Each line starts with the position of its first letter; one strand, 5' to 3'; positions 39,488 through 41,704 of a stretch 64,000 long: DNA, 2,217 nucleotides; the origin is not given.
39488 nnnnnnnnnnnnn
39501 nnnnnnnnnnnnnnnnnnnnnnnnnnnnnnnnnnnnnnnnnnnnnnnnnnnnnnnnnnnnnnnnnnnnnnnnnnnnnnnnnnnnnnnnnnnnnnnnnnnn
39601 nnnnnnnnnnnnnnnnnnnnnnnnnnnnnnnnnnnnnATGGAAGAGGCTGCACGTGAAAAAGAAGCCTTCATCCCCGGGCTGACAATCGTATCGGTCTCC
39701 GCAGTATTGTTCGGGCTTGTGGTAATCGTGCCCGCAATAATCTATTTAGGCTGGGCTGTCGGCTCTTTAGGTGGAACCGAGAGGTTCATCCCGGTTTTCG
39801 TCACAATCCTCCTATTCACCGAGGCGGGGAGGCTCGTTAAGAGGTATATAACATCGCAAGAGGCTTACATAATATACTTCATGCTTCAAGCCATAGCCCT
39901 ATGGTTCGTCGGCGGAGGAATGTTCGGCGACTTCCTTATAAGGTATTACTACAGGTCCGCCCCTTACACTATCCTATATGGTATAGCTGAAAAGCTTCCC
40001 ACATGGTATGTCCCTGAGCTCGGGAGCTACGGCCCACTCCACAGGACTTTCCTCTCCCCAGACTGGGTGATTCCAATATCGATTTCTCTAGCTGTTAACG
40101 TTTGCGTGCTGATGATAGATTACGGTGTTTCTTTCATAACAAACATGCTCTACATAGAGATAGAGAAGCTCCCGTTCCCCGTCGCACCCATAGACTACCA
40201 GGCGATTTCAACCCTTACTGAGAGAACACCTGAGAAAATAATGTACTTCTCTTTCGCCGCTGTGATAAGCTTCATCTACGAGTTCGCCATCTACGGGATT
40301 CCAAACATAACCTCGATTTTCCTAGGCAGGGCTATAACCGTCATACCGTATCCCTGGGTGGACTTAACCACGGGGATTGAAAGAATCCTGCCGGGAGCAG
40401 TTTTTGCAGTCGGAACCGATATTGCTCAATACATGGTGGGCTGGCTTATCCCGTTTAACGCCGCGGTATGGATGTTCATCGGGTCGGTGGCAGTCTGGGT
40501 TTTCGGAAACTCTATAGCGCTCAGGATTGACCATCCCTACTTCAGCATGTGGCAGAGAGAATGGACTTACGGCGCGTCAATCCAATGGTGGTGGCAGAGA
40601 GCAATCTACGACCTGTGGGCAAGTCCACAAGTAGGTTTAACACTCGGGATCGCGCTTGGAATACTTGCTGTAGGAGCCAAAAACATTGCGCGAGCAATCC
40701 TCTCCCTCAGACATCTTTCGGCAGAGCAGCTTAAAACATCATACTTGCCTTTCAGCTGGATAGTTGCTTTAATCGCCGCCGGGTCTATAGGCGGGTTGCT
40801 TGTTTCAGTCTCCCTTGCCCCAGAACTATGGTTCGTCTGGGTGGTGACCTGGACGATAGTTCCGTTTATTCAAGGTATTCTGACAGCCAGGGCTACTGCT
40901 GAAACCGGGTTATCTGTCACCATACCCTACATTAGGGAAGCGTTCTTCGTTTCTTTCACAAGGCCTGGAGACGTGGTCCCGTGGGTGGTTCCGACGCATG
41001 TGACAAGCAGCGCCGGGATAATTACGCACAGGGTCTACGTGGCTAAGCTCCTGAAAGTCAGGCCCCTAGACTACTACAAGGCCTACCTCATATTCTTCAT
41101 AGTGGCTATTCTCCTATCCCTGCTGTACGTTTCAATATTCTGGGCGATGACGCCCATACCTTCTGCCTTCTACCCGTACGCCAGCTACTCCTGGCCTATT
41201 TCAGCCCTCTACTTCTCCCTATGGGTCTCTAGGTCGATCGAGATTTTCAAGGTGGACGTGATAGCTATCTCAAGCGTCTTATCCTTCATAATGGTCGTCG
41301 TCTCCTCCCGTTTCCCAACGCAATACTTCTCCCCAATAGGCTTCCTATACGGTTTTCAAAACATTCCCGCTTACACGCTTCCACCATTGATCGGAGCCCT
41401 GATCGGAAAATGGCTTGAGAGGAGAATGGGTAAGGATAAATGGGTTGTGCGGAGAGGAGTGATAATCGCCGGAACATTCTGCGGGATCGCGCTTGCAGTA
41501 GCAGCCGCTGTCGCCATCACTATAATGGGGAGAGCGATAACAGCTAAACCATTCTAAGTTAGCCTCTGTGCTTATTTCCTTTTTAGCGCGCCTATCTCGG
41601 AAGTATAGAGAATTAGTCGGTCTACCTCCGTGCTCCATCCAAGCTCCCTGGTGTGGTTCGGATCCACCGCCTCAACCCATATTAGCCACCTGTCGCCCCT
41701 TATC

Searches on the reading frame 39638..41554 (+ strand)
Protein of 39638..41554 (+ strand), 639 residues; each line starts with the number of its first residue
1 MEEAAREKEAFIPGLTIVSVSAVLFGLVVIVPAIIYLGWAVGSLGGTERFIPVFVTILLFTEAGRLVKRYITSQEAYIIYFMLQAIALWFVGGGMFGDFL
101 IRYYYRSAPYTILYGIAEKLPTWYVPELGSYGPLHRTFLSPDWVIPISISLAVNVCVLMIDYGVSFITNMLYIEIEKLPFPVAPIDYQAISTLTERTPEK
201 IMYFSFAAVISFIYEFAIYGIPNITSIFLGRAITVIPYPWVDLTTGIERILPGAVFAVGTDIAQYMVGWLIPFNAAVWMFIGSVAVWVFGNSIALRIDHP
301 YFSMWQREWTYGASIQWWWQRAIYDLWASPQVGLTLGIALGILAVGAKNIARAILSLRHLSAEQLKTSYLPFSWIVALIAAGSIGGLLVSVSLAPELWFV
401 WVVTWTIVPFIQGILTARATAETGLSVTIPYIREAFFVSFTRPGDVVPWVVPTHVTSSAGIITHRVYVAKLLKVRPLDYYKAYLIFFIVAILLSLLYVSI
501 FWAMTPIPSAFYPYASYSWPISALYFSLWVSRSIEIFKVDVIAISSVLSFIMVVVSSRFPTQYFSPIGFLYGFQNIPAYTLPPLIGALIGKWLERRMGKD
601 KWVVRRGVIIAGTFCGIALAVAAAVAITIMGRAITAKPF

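Call 4: search_protein_families(library=pfam, proteins=[window:39638-41554:+], max_evalue=1)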
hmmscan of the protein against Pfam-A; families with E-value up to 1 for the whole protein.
window:39638-41554:+ (639 aa): 0 families

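Call 5: search_protein_families(library=ncbifam, proteins=[window:39638-41554:+], max_evalue=1)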
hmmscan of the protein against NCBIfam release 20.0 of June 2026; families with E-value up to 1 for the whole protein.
window:39638-41554:+ (639 aa): 0 families

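Call 7: find_homologous_proteins(query=window:39638-41554:+)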
Query window:39638-41554:+ (639 aa): 56 proteins with E <= 0.001 among 8000 candidates.
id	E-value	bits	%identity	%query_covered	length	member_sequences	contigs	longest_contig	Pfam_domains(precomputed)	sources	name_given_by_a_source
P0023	0.0e+0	1400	100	100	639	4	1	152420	-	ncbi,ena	-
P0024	0.0e+0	1353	95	100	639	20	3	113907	-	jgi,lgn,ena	-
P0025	0.0e+0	1245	85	100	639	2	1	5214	-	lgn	-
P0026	0.0e+0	1087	76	100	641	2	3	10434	-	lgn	-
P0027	0.0e+0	1075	72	100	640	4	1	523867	-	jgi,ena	-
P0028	0.0e+0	1073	73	100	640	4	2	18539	-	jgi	-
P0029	0.0e+0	1054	71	100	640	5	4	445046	-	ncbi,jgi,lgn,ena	jgi:hypothetical protein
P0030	0.0e+0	1041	70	100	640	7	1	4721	-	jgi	jgi:hypothetical protein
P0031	0.0e+0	1041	72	100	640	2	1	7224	-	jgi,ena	-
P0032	0.0e+0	1040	72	100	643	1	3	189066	PF03169.21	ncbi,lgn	-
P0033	1.4e-278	944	64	100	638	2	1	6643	PF03169.21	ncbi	ncbi:MAG: hypothetical protein ACP5KW_09500 [Thermoproteota archaeon]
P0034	1.3e-265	901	62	100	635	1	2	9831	PF03169.21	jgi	-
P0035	2.1e-258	877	61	100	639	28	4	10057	PF03169.21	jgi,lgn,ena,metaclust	metaclust:\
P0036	8.9e-248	842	57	100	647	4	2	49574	-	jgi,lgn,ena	-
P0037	5.7e-246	836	58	99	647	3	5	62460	-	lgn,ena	-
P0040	1.1e-241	822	57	99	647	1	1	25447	PF03169.21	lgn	-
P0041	1.9e-199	683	51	99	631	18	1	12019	PF03169.21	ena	-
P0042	5.2e-199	681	50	99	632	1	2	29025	PF03169.21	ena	-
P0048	1.1e-190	654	49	99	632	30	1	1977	PF03169.21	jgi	-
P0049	3.3e-190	652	50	98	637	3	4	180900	PF03169.21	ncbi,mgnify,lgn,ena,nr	ncbi:MAG: hypothetical protein DRJ51_00965 [Thermoprotei archaeon]|mgnify:CR=1 FL=1|nr:MAG: hypothet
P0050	4.4e-190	652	48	100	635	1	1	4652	PF03169.21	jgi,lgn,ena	-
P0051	7.8e-187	641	48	99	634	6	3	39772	PF03169.21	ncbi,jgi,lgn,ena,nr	ncbi:MAG: OPT/YSL family transporter [Thermoproteales archaeon]|nr:OPT/YSL family transporter [Therm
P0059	1.0e-172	594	45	99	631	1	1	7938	PF03169.21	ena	-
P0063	2.4e-84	302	32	100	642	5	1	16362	PF03169.21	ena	-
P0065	2.5e-79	286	32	97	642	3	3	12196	PF03169.21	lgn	-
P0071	2.1e-46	177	27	98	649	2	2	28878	PF03169.21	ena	-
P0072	4.6e-46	176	27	98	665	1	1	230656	PF03169.21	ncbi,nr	ncbi:MAG: OPT/YSL family transporter [bacterium]|nr:OPT/YSL family transporter [bacterium]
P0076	1.9e-34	137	26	91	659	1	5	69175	PF03169.21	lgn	-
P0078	2.2e-32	131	25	96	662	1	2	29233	PF03169.21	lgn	-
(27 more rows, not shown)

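Call 11: search_solved_structures(query=A2, max_evalue=1)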
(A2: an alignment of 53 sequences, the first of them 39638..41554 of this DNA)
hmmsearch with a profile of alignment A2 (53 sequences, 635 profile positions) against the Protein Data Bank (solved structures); distinct sequences matched with E-value up to 1: 0.

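Call 17: find_encoding_contigs(protein=P0072, flank=10000, max_places=3)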
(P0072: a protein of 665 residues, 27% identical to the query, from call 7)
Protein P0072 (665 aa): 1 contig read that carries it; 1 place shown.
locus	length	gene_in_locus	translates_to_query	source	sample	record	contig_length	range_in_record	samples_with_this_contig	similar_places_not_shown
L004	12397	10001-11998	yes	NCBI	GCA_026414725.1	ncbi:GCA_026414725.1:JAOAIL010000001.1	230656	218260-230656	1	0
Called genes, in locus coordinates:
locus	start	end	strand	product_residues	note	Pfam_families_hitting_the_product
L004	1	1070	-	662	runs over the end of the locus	PF13641:Glyco_tranf_2_3, PF13632:Glyco_trans_2_3, PF13646:HEAT_2 (faint)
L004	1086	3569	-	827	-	PF05036:SPOR, PF03170:CBM_BcsB_1st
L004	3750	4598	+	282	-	PF02091:tRNA-synt_2e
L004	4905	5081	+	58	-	-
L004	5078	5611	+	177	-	PF07719:TPR_2 (faint), PF13428:TPR_14 (faint)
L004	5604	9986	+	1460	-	PF04389:Peptidase_M28, PF02687:FtsX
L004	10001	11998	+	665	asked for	PF03169:OPT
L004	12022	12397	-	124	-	PF10996:Beta-Casp, PF07521:RMMBL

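Call 23: search_protein_families(library=pfam, alignment_id=A2, max_evalue=0.01)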
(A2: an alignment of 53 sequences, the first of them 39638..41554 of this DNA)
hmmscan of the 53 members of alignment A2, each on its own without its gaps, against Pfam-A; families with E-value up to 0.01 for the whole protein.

A. member 1, window:39638-41554:+ (639 aa): 0 families

B. families by the number of members that match (of 53 scanned): 1 family
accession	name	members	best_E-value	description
PF03169.20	OPT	22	3.5e-17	OPT oligopeptide transporter protein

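Call 32: predict_structure(alignment_id=A2)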
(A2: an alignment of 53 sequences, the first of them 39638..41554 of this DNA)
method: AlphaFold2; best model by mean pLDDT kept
length: 639 residues; sequences in the alignment: 53
mean_pLDDT: 89.6   pTM: 0.89
mean pLDDT of the five models: 89.6, 88.7, 87.4, 87.3, 86.9
residues with pLDDT >= 90: 421; 70-90: 194; 50-70: 13; < 50: 11
segments of 3 or more residues with pLDDT < 50: 1-8, 637-639
pLDDT, mean of each block of 10 residues (from residue 1): 40 92 93 87 78 89 84 94 94 94 94 93 94 93 96 97 97 94 90 86 93 90 80 84 90 92 89 94 95 93 90 87 90 92 92 94 89 96 97 95 94 93 89 87 91 91 95 95 96 96 89 87 91 79 94 86 85 93 95 91 89 90 79 55
secondary structure, 60 per line:
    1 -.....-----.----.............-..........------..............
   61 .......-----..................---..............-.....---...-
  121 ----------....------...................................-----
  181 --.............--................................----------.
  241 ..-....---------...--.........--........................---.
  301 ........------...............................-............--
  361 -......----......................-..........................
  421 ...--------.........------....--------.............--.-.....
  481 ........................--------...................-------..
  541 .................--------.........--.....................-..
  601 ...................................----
elements in order: H2-6 H17-29 H31-40 H47-67 H73-90 H94-107 H109-113 H131-134 H141-175 H183-195 H198-229 E240-242 H244-247 E257-259 H262-270 H273-296 H300-308 H315-345 H347-358 H362-367 H372-393 H395-423 H432-440 H447-450 H459-471 H476-504 H513-531 H539-557 H566-574 H577-597 H599-635

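Call 37: fold_search(model_id=the predicted structure, library=pdb)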
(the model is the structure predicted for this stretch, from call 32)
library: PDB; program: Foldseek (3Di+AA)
matches with E <= 10: 455; with E <= 0.001: 2
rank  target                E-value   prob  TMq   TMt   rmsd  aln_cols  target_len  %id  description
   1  7wst_A                3.8e-10  1.00  0.65  0.68   6.5       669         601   14  Cryo-EM structure of the barley Yellow stripe 1 transporter in complex with Fe(III)-DMA (released 2022-11-30)
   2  7wsr_A                9.9e-10  1.00  0.66  0.70   6.2       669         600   15  Cryo-EM structure of the barley Yellow stripe 1 transporter (released 2022-11-30)
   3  8zxk_B                1.6e-02  0.18  0.09  0.11  29.5       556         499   15  Cryo-EM structure of trimethylamine transporter TmaT binding with TMA (released 2024-11-06)
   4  4ain_A                2.3e-02  0.12  0.08  0.09  28.9       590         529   12  Crystal structure of BetP with asymmetric protomers. (released 2012-06-06)
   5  9i5z_B                3.0e-02  0.14  0.09  0.11  26.6       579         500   12  Upregulated state of BetP in potassium (released 2026-02-18)
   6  4c7r_C                5.3e-02  0.11  0.09  0.10  26.9       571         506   10  Inward facing conformation of the trimeric betaine transporter BetP in complex with lipids (released 2013-10-30)
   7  9gkk_A                7.4e-02  0.08  0.08  0.09  29.2       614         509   11  BetP heterotrimeric complex (released 2025-09-10)
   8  4ain_B                8.0e-02  0.13  0.11  0.12  23.9       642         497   11  Crystal structure of BetP with asymmetric protomers. (released 2012-06-06)
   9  9i5z_C                8.0e-02  0.10  0.09  0.11  26.7       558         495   12  Upregulated state of BetP in potassium (released 2026-02-18)
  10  5xat_C                1.1e-01  0.16  0.12  0.15  22.1       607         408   13  Structural insights into the elevator-like mechanism of the sodium/citrate symporter CitS (released 2017-06-14)
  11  9kxt_A                1.1e-01  0.11  0.09  0.10  30.4       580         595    9  Structure of human B0AT1-ACE2 complex with compound1 (released 2025-12-10)
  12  7f47                  1.2e-01  0.14  0.12  0.10  24.7       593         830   12  Cryo-EM structure of Rhizobium etli MprF (released 2022-06-22)
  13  2wit_B                1.4e-01  0.08  0.09  0.11  28.7       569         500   14  CRYSTAL STRUCTURE OF THE SODIUM-COUPLED GLYCINE BETAINE SYMPORTER BETP FROM CORYNEBACTERIUM GLUTAMICUM WITH BOUND SUBS (released 2009-05-26)
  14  5xat_A                1.4e-01  0.14  0.11  0.15  22.0       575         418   14  Structural insights into the elevator-like mechanism of the sodium/citrate symporter CitS (released 2017-06-14)
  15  2wit_C                1.6e-01  0.08  0.09  0.10  28.7       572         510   13  CRYSTAL STRUCTURE OF THE SODIUM-COUPLED GLYCINE BETAINE SYMPORTER BETP FROM CORYNEBACTERIUM GLUTAMICUM WITH BOUND SUBS (released 2009-05-26)
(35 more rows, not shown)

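Call 40: search_solved_structures(query=P0072, max_evalue=10, show_alignments=2)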
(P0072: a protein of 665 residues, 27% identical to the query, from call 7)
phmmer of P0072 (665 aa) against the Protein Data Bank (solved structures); distinct sequences matched with E-value up to 10: 0.

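Call 83: search_protein_families(library=pfam, proteins=[L004:5069-5608:+], max_evalue=0.01)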
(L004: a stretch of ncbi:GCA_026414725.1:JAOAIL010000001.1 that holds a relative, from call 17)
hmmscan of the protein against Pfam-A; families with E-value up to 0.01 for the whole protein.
L004:5069-5608:+ (180 aa): 11 families
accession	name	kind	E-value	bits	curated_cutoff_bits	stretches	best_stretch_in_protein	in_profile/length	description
PF07719.23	TPR_2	-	5e-09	36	27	0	36-62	4-30/34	Tetratricopeptide repeat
PF13428.12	TPR_14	-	1.9e-05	25.3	23.5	0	135-174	2-41/44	Tetratricopeptide repeat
PF13432.12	TPR_16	-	0.00014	22.7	32.7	0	80-127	11-58/65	Tetratricopeptide repeat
PF14559.12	TPR_19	-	0.00025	21.7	25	0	93-131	18-56/68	Tetratricopeptide repeat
PF00515.34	TPR_1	-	0.0003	20.9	27.8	0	40-61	8-29/34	Tetratricopeptide repeat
PF25060.1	ARM_TT21_2nd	-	0.00041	20.4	27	0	96-141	218-263/270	Tetratricopeptide repeat protein 21 second ARM domain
PF13181.12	TPR_8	-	0.00054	20.4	25.7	0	136-157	3-24/34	Tetratricopeptide repeat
PF13414.12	TPR_11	-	0.00055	20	26.8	0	40-64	1-25/42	TPR repeat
PF13431.12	TPR_17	-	0.0007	20.1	24.4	0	91-120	4-33/34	Tetratricopeptide repeat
PF13371.12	TPR_9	-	0.0052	17.2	35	0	76-142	5-71/73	Tetratricopeptide repeat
PF25058.1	ARM_TT21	-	0.0092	16.4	27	0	63-146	54-140/155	Tetratricopeptide repeat protein 21 ARM repeat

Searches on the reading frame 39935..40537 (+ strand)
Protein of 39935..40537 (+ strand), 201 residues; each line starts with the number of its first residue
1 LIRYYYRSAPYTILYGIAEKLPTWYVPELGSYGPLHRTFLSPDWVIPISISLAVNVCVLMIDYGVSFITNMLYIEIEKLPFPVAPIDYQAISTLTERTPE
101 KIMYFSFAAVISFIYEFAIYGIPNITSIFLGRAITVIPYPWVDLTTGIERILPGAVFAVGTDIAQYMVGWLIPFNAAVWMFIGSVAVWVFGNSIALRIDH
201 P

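Call 50: search_solved_structures(query=A4, max_evalue=10, show_alignments=1)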
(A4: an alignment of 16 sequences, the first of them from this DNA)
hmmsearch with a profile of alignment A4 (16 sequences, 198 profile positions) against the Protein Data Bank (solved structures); distinct sequences matched with E-value up to 10: 0.
